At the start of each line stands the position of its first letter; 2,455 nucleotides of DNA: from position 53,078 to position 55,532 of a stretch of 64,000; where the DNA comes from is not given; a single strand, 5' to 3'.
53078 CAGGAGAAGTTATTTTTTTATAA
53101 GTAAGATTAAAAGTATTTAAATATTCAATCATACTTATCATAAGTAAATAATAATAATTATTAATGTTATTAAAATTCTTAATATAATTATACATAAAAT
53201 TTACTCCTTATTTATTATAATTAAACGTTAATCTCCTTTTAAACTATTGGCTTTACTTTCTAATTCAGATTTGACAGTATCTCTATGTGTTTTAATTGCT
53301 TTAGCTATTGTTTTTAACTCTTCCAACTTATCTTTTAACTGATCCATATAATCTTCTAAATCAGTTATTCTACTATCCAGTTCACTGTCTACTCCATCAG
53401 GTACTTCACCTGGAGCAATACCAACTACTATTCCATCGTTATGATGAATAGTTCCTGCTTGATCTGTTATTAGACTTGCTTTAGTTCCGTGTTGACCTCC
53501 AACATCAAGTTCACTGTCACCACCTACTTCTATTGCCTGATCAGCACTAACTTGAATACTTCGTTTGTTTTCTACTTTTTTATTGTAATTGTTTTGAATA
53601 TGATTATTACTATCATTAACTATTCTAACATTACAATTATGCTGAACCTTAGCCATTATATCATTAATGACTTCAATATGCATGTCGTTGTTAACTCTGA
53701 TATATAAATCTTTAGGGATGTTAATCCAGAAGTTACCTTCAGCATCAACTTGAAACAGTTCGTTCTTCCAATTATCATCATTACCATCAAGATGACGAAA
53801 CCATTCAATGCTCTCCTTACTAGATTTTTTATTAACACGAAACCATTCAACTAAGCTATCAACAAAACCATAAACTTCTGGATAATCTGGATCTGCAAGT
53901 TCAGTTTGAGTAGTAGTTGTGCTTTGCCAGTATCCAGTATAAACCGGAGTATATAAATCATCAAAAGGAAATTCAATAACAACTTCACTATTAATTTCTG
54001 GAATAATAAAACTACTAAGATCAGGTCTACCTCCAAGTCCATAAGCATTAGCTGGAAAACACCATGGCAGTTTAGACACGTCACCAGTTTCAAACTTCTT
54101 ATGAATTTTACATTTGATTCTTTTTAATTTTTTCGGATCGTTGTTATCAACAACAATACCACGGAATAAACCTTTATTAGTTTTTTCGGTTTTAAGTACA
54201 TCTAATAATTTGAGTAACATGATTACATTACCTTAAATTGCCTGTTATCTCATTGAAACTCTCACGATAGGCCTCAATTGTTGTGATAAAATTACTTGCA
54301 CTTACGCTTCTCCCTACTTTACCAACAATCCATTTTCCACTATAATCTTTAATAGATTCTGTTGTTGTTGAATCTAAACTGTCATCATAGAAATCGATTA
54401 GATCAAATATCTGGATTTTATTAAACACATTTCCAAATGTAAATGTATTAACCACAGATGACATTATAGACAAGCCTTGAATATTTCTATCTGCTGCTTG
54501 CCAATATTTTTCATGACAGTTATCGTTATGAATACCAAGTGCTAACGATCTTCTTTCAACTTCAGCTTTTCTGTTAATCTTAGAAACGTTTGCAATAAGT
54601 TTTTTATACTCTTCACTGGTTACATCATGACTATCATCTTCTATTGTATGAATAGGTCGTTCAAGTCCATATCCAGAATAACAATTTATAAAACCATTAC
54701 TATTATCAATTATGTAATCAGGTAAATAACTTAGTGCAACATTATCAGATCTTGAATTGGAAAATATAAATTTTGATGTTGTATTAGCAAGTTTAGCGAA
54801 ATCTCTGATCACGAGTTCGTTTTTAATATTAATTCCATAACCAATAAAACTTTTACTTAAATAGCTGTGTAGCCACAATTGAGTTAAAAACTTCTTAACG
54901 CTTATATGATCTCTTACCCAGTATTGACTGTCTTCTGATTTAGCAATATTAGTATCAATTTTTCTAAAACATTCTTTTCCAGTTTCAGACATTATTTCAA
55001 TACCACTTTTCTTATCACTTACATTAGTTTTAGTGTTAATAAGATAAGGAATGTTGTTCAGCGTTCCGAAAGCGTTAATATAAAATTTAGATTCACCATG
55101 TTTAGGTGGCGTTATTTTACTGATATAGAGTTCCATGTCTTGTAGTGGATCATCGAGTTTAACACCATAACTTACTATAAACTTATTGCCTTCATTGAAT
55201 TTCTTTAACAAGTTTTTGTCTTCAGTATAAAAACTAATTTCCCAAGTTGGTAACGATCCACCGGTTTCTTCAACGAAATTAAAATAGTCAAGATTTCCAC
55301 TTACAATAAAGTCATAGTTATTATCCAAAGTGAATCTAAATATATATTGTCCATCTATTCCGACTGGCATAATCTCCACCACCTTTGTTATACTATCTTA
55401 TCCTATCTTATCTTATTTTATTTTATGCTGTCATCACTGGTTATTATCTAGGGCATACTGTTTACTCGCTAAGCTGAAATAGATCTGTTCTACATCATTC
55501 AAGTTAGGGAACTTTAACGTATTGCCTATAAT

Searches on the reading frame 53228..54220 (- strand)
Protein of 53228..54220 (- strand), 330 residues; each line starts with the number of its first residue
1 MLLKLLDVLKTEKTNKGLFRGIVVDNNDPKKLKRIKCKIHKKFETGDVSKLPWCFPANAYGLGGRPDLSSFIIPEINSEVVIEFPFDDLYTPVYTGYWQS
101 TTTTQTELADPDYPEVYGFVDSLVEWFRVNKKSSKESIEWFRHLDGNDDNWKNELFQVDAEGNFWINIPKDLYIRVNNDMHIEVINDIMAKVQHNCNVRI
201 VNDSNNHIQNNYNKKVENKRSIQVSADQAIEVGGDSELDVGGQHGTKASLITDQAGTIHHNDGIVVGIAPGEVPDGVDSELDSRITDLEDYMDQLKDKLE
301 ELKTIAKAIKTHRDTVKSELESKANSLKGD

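Call 29: search_protein_families(library=pfam, proteins=[window:53228-54220:-], max_evalue=0.01)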
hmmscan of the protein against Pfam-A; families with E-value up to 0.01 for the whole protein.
window:53228-54220:- (330 aa): 4 families
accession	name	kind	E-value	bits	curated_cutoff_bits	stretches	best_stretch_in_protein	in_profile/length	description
PF22178.3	Gp5_trimer_C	-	5.1e-11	43.1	30.9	1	153-244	15-108/112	Bacteriophage T4 gp5 C-terminal trimerisation domain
PF04717.18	Phage_base_V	-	2.4e-09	37.8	23.8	1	20-98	2-74/75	Type VI secretion system/phage-baseplate injector OB domain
PF03148.19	Tektin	-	0.00039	19.7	34.3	1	275-328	316-369/383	Tektin family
PF11614.14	FixG_C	-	0.0099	16.5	25.6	0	187-240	10-61/119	IG-like fold at C-terminal of FixG, putative oxidoreductase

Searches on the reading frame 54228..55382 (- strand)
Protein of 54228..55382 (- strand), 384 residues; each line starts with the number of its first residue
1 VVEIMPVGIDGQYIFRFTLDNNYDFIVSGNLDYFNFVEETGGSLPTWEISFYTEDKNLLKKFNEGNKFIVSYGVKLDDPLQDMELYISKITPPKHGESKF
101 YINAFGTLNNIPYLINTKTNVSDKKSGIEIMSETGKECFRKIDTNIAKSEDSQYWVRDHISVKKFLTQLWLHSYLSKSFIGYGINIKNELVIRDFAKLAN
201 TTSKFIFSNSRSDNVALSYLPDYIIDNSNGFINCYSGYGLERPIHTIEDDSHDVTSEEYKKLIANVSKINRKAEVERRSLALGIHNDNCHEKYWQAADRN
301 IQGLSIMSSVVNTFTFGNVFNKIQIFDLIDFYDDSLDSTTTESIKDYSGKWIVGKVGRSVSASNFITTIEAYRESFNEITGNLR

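Call 29: search_protein_families(library=pfam, proteins=[window:54228-55382:-], max_evalue=0.01)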
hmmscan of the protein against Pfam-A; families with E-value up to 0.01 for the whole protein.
window:54228-55382:- (384 aa): 0 families

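Call 81: search_protein_families(library=phrogs, proteins=[window:54228-55382:-], max_evalue=0.01)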
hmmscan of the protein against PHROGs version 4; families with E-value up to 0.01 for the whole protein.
window:54228-55382:- (384 aa): 2 families
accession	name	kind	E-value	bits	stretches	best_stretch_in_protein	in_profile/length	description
phrog_25710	-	unknown function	5.8e-09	36.1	1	129-378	127-392/421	-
phrog_32021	-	unknown function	1.4e-07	31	1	110-368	109-372/631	-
